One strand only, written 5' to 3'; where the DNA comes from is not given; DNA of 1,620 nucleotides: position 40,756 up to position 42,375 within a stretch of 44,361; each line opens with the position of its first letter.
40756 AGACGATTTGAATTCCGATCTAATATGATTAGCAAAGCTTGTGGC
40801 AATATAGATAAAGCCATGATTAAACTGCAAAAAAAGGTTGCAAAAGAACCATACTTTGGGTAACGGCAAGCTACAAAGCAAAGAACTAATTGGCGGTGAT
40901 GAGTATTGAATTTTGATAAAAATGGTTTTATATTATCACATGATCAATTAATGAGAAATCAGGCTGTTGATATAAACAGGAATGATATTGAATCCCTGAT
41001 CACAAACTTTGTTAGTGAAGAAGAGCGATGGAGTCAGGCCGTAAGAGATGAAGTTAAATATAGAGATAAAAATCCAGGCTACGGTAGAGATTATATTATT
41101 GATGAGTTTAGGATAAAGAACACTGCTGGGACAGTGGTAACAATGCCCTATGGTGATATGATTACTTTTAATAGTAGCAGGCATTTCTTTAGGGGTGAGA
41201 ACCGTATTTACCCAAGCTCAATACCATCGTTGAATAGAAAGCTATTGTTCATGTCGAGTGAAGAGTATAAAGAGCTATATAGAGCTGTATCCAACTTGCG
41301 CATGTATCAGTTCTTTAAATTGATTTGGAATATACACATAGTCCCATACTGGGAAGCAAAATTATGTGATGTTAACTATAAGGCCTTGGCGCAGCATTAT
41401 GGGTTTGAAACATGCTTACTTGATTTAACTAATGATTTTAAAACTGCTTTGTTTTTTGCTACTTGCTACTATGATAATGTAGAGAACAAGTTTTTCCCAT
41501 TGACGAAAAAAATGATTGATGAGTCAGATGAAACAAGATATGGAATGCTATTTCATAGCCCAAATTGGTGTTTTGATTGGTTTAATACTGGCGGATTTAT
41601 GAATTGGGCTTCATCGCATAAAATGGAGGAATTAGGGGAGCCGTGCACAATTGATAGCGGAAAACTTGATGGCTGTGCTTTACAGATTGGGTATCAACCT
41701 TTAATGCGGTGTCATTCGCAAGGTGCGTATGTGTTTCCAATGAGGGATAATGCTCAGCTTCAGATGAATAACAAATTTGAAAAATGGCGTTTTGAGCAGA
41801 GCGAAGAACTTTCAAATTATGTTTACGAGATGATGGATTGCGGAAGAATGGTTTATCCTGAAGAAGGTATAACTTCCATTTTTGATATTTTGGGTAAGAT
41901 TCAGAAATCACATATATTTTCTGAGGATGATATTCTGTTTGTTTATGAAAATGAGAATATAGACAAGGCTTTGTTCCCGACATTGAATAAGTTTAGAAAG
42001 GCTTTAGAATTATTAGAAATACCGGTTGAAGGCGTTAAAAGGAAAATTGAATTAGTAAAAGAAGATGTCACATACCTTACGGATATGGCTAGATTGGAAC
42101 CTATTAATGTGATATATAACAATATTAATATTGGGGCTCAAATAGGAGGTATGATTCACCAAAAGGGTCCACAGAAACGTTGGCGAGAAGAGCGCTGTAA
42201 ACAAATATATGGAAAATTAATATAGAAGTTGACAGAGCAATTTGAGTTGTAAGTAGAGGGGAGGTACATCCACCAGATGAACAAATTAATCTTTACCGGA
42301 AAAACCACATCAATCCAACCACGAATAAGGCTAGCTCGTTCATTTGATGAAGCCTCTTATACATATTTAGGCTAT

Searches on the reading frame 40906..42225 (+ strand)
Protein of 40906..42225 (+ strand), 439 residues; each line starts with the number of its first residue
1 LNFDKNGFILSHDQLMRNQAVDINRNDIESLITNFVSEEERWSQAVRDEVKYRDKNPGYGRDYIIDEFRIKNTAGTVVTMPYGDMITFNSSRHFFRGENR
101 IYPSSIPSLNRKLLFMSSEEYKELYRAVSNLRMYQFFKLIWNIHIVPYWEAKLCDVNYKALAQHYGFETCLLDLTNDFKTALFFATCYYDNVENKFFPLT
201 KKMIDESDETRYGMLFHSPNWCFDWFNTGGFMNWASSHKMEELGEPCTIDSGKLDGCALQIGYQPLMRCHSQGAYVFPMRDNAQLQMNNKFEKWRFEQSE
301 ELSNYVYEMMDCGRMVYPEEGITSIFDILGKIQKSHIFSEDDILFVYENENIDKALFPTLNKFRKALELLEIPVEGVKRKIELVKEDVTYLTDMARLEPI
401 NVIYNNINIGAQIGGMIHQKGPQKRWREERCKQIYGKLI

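Call 6: search_protein_families(library=pfam, proteins=[window:40906-42225:+], max_evalue=0.1)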
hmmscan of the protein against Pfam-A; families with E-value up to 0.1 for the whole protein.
window:40906-42225:+ (439 aa): 1 family
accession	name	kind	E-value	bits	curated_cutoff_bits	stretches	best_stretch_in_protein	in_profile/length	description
PF08867.16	FRG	-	1.3e-11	45.7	25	1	92-190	2-90/94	FRG domain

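Call 7: search_protein_families(library=padloc, proteins=[window:40906-42225:+], max_evalue=0.1)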
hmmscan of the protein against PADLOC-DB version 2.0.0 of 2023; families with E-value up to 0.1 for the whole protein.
window:40906-42225:+ (439 aa): 12 families
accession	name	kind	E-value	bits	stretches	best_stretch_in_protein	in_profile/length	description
PDLC04938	PDC-S15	-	7.7e-10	36.6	1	89-191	61-152/276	-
PDLC04936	PDC-S15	-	6.1e-08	30.4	1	162-191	99-128/300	-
PDLC04937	PDC-S15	-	9.8e-08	29.9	1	88-189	32-128/254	-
PDLC04940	PDC-S15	-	2.8e-07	28.4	1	88-195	52-162/280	-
PDLC04933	PDC-S15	-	9.3e-07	26.6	1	162-189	84-111/286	-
PDLC04932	PDC-S15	-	2e-06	25.4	1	154-186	107-139/324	-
PDLC04926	PDC-S15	-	5.2e-06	23.7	1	145-189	76-121/300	-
PDLC04927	PDC-S15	-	2.2e-05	21.5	1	162-217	92-142/422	-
PDLC04934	PDC-S15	-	0.00011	19.4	1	160-194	122-156/416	-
PDLC04931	PDC-S15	-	0.00044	18.1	1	160-187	130-157/282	-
PDLC04930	PDC-S15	-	0.00083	16.5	1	162-190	88-116/380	-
PDLC04929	PDC-S15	-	0.026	12.4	1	154-187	90-123/308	-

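Call 9: search_protein_families(library=ncbifam, proteins=[window:40906-42225:+], max_evalue=0.1)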
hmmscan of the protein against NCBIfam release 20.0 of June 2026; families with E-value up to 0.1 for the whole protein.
window:40906-42225:+ (439 aa): 0 families

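Call 20: find_homologous_proteins(query=window:40906-42225:+)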
Query window:40906-42225:+ (439 aa): 600 proteins with E <= 0.001 among 2522 candidates; the best 120 are listed.
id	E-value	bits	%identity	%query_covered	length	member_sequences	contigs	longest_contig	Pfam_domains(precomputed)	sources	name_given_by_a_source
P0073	2.1e-273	925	90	100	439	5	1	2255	PF08867.17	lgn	-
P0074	3.5e-250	849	81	100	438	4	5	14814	PF08867.17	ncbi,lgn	-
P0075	1.2e-242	824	79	100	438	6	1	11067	PF08867.17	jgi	jgi:hypothetical protein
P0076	3.6e-240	816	79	100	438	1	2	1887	PF08867.17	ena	-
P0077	4.9e-238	809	78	100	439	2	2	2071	PF08867.17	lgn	-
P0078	4.5e-230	782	77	97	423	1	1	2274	PF08867.17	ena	-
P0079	2.5e-224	763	78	97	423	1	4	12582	PF08867.17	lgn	-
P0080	5.7e-224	762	77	94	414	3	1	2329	PF08867.17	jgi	jgi:hypothetical protein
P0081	1.9e-142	493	51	100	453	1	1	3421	PF08867.17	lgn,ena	-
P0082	2.9e-140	486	51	100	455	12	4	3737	PF08867.17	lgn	-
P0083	8.7e-139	481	51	100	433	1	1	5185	PF08867.17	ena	-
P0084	2.1e-138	480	50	100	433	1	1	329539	PF08867.17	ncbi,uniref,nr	ncbi:FRG domain-containing protein [Clostridium tyrobutyricum]|uniref:FRG domain-containing protein 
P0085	1.3e-136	474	53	96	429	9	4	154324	PF08867.17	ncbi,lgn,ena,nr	ncbi:MAG: FRG domain-containing protein [Lachnospiraceae bacterium]|nr:FRG domain-containing protein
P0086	2.1e-136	474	53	96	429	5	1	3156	PF08867.17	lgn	-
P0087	2.6e-135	470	51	100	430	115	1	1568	PF08867.17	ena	-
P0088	5.8e-135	469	54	91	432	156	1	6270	PF08867.17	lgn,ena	-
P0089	1.2e-133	465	50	100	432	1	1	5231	PF08867.17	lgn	-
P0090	2.8e-132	460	49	100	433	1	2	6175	PF08867.17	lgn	-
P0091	2.5e-131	457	49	100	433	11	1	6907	PF08867.17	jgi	jgi:hypothetical protein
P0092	3.1e-131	457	51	90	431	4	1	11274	PF08867.17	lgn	-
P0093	4.7e-131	456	50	93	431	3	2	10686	PF08867.17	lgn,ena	-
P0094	1.6e-130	454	49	100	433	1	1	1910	PF08867.17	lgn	-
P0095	6.3e-130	452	48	99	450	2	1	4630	PF08867.17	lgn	-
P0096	3.9e-129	450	49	100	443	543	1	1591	PF08867.17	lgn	-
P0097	1.1e-127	445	48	100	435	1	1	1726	PF08867.17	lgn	-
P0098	1.5e-127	444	49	96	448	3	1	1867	PF08867.17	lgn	-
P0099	1.9e-127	444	48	100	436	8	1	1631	PF08867.17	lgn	-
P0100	1.3e-126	441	48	100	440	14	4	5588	PF08867.17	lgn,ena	-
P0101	2.4e-126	440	49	100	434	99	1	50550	PF08867.17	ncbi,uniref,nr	ncbi:FRG domain-containing protein [Holdemanella biformis]|uniref:FRG domain-containing protein n=1 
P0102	5.0e-126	439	48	100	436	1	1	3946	PF08867.17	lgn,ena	-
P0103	1.2e-125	438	47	100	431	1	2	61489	PF08867.17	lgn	-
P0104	5.6e-125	436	48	99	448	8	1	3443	PF08867.17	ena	-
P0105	1.7e-124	434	46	97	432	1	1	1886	PF08867.17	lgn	-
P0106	1.9e-124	434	48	100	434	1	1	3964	PF08867.17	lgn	-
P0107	2.2e-124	434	46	97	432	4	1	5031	PF08867.17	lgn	-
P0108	2.7e-124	434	48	96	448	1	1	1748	PF08867.17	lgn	-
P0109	4.7e-124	433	49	100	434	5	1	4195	PF08867.17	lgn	-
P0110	2.2e-122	427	47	100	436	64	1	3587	PF08867.17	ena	-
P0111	2.4e-122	427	47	100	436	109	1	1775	PF08867.17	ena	-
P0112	3.6e-122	427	47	100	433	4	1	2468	PF08867.17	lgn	-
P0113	6.3e-122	426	53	84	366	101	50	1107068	PF08867.17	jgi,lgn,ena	-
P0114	6.8e-122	426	49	95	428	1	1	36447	PF08867.17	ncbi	-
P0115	2.4e-121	424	46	100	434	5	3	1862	PF08867.17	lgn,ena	-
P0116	7.6e-121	422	48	100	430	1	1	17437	PF08867.17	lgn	-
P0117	7.8e-121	422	45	100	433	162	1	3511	PF08867.17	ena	-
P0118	9.1e-121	422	50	91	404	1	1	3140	PF08867.17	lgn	-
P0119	9.9e-121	422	48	99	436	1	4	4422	PF08867.17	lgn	-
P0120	1.2e-120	422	45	99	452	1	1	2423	PF08867.17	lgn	-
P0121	1.9e-120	421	45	100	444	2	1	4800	PF08867.17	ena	-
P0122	3.5e-120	420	45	100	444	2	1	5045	PF08867.17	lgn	-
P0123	6.8e-120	419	44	100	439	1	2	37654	PF08867.17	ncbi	-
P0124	9.2e-120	419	48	97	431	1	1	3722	PF08867.17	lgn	-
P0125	1.1e-119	419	45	100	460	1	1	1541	PF08867.17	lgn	-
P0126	2.4e-119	417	49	92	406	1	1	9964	PF08867.17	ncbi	ncbi:MAG: FRG domain-containing protein [Faecousia sp.]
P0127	5.3e-119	416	46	100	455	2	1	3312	PF08867.17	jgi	-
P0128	1.9e-118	414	46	99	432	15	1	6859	PF08867.17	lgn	-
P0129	2.3e-118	414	48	95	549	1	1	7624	PF08867.17,PF14253.12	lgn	-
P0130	5.6e-118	413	47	99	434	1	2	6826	PF08867.17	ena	-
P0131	6.7e-118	413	45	96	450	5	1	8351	PF08867.17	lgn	-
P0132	1.0e-117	412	51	87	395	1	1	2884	PF08867.17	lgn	-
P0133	1.6e-117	411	46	100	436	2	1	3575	PF08867.17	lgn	-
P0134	2.2e-117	411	47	91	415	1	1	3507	PF08867.17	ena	-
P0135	2.5e-117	411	47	100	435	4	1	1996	PF08867.17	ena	-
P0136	6.3e-117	409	44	99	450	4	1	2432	PF08867.17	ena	-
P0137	1.3e-116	408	47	95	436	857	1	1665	PF08867.17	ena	-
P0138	1.5e-116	408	47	91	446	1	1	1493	PF08867.17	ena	-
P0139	2.5e-116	407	52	84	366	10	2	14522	PF08867.17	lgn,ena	-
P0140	4.0e-116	407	46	97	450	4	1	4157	PF08867.17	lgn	-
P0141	5.2e-116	406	45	100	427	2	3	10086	PF08867.17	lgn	-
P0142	7.2e-116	406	47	100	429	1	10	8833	PF08867.17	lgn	-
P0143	8.2e-116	406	48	92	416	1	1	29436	PF08867.17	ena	-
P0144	8.6e-116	406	48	92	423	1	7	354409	PF08867.17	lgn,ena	-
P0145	9.3e-116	406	48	92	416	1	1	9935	PF08867.17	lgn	-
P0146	9.8e-116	405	48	92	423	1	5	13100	PF08867.17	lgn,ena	-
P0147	1.5e-115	405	45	100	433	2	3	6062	PF08867.17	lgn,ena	-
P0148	1.6e-115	405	48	92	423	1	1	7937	PF08867.17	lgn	-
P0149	1.6e-115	405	47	92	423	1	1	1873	PF08867.17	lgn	-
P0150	2.0e-115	404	44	100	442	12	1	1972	PF08867.17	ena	-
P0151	2.2e-115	404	47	92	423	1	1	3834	PF08867.17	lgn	-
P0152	2.3e-115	404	44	100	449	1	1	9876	PF08867.17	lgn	-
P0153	2.6e-115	404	50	87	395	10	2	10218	PF08867.17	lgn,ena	-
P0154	2.6e-115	404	45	96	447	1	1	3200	PF08867.17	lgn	-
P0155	4.5e-115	403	45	100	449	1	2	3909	PF08867.17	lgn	-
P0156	5.7e-115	403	45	100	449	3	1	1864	PF08867.17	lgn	-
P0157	7.6e-115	403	44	100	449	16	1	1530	PF08867.17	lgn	-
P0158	1.1e-114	402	47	95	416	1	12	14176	PF08867.17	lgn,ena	-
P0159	1.1e-114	402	46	95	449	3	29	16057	PF08867.17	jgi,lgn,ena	-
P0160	1.4e-114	402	47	93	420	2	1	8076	PF08867.17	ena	-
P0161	1.5e-114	402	46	100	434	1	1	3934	PF08867.17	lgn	-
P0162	2.1e-114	401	47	95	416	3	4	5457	PF08867.17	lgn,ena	-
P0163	2.4e-114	401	46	100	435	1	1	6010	PF08867.17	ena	-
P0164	2.6e-114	401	45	100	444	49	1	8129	PF08867.17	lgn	-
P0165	2.7e-114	401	44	100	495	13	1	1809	PF08867.17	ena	-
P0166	3.2e-114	401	45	96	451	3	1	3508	PF08867.17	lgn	-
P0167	4.5e-114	400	45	97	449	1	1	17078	PF08867.17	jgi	-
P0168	4.7e-114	400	47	96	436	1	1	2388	PF08867.17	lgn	-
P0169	6.7e-114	399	47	100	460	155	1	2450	PF08867.17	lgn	-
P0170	1.0e-113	399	45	100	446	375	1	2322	PF08867.17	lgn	-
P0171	1.1e-113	399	47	91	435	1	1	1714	PF08867.17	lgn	-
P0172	1.5e-113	398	45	96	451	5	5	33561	PF08867.17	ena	-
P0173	1.5e-113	398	45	100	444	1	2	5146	PF08867.17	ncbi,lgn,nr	ncbi:MAG: FRG domain-containing protein [Agathobacter sp.]|nr:FRG domain-containing protein [Agathob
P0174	1.7e-113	398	46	100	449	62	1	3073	PF08867.17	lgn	-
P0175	1.7e-113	398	44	100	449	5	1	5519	PF08867.17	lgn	-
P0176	1.8e-113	398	45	96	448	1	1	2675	PF08867.17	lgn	-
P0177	2.3e-113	398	45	100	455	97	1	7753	PF08867.17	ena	-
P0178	2.3e-113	398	47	92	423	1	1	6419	PF08867.17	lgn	-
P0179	3.3e-113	397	45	100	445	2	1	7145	PF08867.17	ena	-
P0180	3.3e-113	397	46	96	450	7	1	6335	PF08867.17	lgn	-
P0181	6.5e-113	396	44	100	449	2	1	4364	PF08867.17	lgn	-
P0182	6.8e-113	396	47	95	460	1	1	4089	PF08867.17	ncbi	-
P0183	8.0e-113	396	43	100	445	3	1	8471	PF08867.17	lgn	-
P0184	9.1e-113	396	44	100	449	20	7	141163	PF08867.17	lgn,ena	-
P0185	1.7e-112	395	44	98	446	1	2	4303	PF08867.17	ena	-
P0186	2.0e-112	395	45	97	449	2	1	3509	PF08867.17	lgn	-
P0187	2.1e-112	395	44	100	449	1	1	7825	PF08867.17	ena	-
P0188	3.4e-112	394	45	96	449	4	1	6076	PF08867.17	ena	-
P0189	4.5e-112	393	47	91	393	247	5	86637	PF08867.17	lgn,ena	-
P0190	6.0e-112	393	42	99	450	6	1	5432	PF08867.17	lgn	-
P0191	7.1e-112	393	43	100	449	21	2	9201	PF08867.17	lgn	-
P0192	1.2e-111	392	45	100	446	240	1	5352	PF08867.17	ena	-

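Call 22: find_encoding_contigs(protein=P0074, flank=10000, max_places=6)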
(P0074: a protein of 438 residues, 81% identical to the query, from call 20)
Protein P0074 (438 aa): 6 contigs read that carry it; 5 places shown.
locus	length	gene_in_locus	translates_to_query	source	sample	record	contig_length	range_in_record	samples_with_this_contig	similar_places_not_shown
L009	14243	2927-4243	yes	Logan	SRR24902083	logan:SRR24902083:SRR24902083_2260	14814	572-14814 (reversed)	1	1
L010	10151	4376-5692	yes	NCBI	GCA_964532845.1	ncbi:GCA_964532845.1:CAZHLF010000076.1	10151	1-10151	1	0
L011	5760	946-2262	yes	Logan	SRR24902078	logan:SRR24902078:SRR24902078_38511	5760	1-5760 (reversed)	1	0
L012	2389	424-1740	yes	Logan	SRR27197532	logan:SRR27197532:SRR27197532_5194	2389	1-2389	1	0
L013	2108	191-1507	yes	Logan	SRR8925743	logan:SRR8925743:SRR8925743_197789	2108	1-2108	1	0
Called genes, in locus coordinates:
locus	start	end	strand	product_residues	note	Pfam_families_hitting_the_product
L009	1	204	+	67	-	?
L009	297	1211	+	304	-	PF00483:NTP_transferase, PF12804:NTP_transf_3 (weak)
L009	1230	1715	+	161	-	PF06695:Sm_multidrug_ex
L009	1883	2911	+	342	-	-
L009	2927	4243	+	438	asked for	PF08867:FRG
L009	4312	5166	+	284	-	-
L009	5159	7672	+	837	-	PF02463:SMC_N (weak), PF13304:AAA_21 (faint)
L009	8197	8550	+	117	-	PF00570:HRDC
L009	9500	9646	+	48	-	-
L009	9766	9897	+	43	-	-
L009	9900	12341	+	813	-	PF01926:MMR_HSR1, PF02421:FeoB_N (weak)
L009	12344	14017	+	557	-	PF01926:MMR_HSR1, PF00350:Dynamin_N (weak), PF18709:DLP_helical (weak)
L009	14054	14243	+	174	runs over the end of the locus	-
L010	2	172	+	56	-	?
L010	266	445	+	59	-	-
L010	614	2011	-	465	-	PF00665:rve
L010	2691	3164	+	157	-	PF06695:Sm_multidrug_ex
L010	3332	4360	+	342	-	-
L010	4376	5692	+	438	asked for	PF08867:FRG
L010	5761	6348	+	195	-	-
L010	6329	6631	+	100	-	-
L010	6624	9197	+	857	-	PF13476:AAA_23 (weak), PF02463:SMC_N (weak), PF13304:AAA_21 (faint)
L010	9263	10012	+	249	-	PF02810:SEC-C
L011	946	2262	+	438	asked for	PF08867:FRG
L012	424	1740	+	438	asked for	PF08867:FRG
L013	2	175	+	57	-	?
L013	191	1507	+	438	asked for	PF08867:FRG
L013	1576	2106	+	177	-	?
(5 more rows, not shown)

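Call 23: find_encoding_contigs(protein=P0075, flank=10000, max_places=6)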
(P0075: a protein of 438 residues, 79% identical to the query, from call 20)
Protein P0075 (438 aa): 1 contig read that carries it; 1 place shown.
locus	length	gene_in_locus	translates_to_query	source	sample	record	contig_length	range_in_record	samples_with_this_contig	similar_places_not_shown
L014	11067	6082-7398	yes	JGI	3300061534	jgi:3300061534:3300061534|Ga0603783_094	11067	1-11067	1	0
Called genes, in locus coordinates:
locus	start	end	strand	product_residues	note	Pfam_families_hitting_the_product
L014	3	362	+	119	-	?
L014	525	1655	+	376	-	PF13676:TIR_2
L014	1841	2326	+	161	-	PF06695:Sm_multidrug_ex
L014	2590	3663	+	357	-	PF14022:DUF4238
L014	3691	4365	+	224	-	-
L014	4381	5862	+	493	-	-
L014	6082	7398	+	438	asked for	PF08867:FRG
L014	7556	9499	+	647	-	PF04851:ResIII, PF00270:DEAD (weak), PF18766:SWI2_SNF2 (weak), PF00271:Helicase_C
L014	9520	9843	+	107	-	-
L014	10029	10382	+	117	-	-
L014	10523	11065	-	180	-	?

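Call 25: search_protein_families(library=pfam, proteins=[L014:3691-4365:+, L014:4381-5862:+, L009:1883-2911:+, L009:4312-5166:+, L009:5159-7672:+, L014:2590-3663:+], max_evalue=0.01)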
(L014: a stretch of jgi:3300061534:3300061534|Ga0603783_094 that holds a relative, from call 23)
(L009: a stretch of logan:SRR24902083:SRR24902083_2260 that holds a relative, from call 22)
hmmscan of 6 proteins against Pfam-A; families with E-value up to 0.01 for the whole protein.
L014:3691-4365:+ (224 aa): 0 families

L014:4381-5862:+ (493 aa): 1 family
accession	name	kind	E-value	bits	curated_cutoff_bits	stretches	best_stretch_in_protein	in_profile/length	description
PF10137.14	CAP12-PCTIR_TIR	-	0.00027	21.4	24.7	1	35-123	14-101/119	CAP12/Pycsar effector protein, TIR domain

L009:1883-2911:+ (342 aa): 1 family
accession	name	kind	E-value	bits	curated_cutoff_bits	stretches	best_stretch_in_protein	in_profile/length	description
PF03773.19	ArsP_1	-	0.00094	18.9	32.3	1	23-157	81-178/294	Predicted permease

L009:4312-5166:+ (284 aa): 0 families

L009:5159-7672:+ (837 aa): 6 families
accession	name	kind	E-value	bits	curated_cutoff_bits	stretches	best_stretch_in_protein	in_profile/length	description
PF02463.25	SMC_N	-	5.1e-11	42.9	40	2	276-321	19-67/220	RecF/RecN/SMC N terminal domain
PF13304.12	AAA_21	-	1.2e-07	32.6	27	1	592-803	92-302/304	AAA domain, putative AbiEii toxin, Type IV TA system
PF13175.12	AAA_15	-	0.0013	18.9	32.1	1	275-803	17-373/374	AAA ATPase domain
PF13555.12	AAA_29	-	0.0018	18.4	27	1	270-303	10-44/61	P-loop containing region of AAA domain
PF07851.19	TMEM120A-B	-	0.0047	16.7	29.8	1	524-622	2-98/324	TMEM120A/B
PF02811.25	PHP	-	0.0048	17.7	26.4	1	12-97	1-71/164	PHP domain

L014:2590-3663:+ (357 aa): 1 family
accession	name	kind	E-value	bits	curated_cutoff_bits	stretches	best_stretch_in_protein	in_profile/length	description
PF14022.11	DUF4238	-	2.7e-18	66.8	27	1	111-351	53-280/281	Protein of unknown function (DUF4238)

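Call 26: search_protein_families(library=padloc, proteins=[L014:3691-4365:+, L014:4381-5862:+, L009:1883-2911:+, L009:4312-5166:+, L009:5159-7672:+, L014:2590-3663:+], max_evalue=0.01)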
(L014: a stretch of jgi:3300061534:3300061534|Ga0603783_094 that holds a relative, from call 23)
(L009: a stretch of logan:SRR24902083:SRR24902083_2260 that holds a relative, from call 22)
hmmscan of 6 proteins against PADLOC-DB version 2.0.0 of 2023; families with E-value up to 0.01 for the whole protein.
L014:3691-4365:+ (224 aa): 0 families

L014:4381-5862:+ (493 aa): 1 family
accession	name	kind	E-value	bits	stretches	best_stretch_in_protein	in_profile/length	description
PDLC00731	Effector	-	6.4e-05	20.1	1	73-164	204-294/306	TIR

L009:1883-2911:+ (342 aa): 0 families

L009:4312-5166:+ (284 aa): 0 families

L009:5159-7672:+ (837 aa): 19 families
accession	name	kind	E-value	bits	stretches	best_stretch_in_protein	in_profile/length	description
PDLC02208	Ppl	-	1.8e-29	100.5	2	5-308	4-311/894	-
PDLC04135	mad3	-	8.8e-12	43.2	1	272-802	13-325/374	mads_3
PDLC04678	PDC-M49A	-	1.2e-11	41.6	2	9-308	3-264/681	-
PDLC02980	AriA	-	7.3e-10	37.3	1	592-803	92-302/304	-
PDLC04680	PDC-M49A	-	7.8e-10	35.9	1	11-304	4-254/674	-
PDLC03859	LmuB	-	5.3e-08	30.5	2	261-360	4-99/611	-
PDLC04164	AriA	-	3.8e-07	27.9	2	737-805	168-237/253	-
PDLC03863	LmuB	-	3.1e-06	24.2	1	262-350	5-86/610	-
PDLC00099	GajA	-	1.6e-05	22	1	277-311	25-59/626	AAA ATPase domain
PDLC00278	PtuA1|PtuA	-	1.9e-05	22.1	1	272-306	14-48/436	AAA ATPase domain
PDLC04168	GajA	-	1.9e-05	21.5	1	279-307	22-50/570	-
PDLC00277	PtuA1|PtuA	-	5.1e-05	20.7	1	272-307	14-49/423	AAA ATPase domain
PDLC00271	PtuA1|PtuA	-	7.2e-05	20.5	1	271-307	13-49/421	AAA ATPase domain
PDLC02335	AbiLi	-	0.00014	19.1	1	286-803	81-240/326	AbiLi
PDLC04146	HEC-02B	-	0.00034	17.7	1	271-311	12-51/344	-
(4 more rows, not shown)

L014:2590-3663:+ (357 aa): 0 families

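Call 32: find_related_loci(query=A3, collection=genome_contigs, flank=10000)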
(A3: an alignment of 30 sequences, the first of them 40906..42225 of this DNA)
Query A3 (439 aa) in genome_contigs; peptide patterns used: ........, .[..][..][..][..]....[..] (x = any residue, [..] = any of these).
196 stretches matched a pattern; 21 encode a relative of the query (tblastn E <= 1e-3); 21 distinct loci.
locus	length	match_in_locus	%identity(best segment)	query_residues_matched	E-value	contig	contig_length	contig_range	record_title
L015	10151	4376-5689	81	1-439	0e+0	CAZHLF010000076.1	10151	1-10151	MAG TPA_asm: uncultured Tissierella sp. isolate SRP263991_co7_889 genome assembly, contig: NODE_13502_length_10151_cov_4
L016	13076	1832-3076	53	18-439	4e-140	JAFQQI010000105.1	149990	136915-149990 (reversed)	MAG: Lachnospiraceae bacterium isolate RGIG2054 Goat_Colon-2__c677049, whole genome shotgun sequence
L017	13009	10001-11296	49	1-438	7e-137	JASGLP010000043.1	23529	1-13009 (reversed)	MAG: Eubacteriaceae bacterium isolate DJKA118_ANT-KO_bin.1 scaffold_408, whole genome shotgun sequence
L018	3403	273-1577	48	1-439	6e-136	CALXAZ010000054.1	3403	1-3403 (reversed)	MAG: uncultured Clostridia bacterium isolate E0_DM__bin168 genome assembly, contig: E0_DM__k127_1432359, whole genome sh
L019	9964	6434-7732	47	1-439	5e-128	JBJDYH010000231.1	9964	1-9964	MAG: Faecousia sp. isolate LOHA11_bin.003 NODE_3665_length_9964_cov_5.364618, whole genome shotgun sequence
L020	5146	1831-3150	45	3-439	4e-121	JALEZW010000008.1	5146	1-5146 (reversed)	MAG: Agathobacter sp. isolate SUG487 k141_277519, whole genome shotgun sequence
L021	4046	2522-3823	43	1-437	6e-118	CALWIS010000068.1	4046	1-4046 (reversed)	MAG: uncultured Clostridia bacterium isolate E25__bin176 genome assembly, contig: E25__k127_2285380, whole genome shotgu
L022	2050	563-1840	46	3-439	1e-122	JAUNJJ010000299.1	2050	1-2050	MAG: Oscillospiraceae bacterium isolate S2A_St_21 NODE_17547_length_2050_cov_22.708271, whole genome shotgun sequence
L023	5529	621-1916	47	1-439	1e-115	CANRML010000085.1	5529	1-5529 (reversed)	MAG: uncultured Clostridia bacterium isolate Lapin-030__bin5 genome assembly, contig: Lapin-030__NODE_18074_length_5529_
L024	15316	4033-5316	42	18-439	1e-110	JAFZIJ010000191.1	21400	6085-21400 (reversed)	MAG: Victivallales bacterium isolate RGIG7794 Water_buffalos_Reticulum-1__c584991, whole genome shotgun sequence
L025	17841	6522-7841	43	4-438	5e-107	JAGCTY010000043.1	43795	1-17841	MAG: Lentisphaeria bacterium isolate RGIG10120 Yak_Rumen-4__c510818, whole genome shotgun sequence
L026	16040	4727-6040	42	4-436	2e-105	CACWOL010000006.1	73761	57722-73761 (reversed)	uncultured bacterium isolate RUG10770 genome assembly, contig: RUG10770_asm_6, whole genome shotgun sequence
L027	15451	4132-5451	40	4-437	1e-103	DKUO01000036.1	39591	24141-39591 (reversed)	MAG TPA_asm: Lachnospiraceae bacterium UBA7202 UBA7202_contig_5282, whole genome shotgun sequence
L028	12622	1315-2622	44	4-439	5e-101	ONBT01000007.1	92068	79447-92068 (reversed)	uncultured Lachnospiraceae bacterium isolate RUG151 genome assembly, contig: scaffold_262, whole genome shotgun sequence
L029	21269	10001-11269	40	4-420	8e-101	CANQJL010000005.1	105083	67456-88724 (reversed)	MAG: uncultured Acetatifactor sp. isolate Lapin-032__bin120 genome assembly, contig: Lapin-032__NODE_320_length_105083_c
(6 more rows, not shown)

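Call 36: search_solved_structures(query=L014:3691-4365:+, max_evalue=1)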
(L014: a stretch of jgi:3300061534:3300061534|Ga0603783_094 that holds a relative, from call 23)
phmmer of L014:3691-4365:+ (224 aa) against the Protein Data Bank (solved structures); distinct sequences matched with E-value up to 1: 4.
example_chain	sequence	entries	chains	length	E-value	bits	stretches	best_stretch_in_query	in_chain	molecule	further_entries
3u7b_A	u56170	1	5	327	0.16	14.5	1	119-170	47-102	ENDO-1,4-BETA-XYLANASE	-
1qp8_A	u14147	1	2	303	0.54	12.7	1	100-138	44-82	FORMATE DEHYDROGENASE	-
5cws_E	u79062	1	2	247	0.92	12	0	160-196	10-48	Nucleoporin NUP57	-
7tbi_O1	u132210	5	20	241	0.99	11.9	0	160-196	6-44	Nup49 | NUP54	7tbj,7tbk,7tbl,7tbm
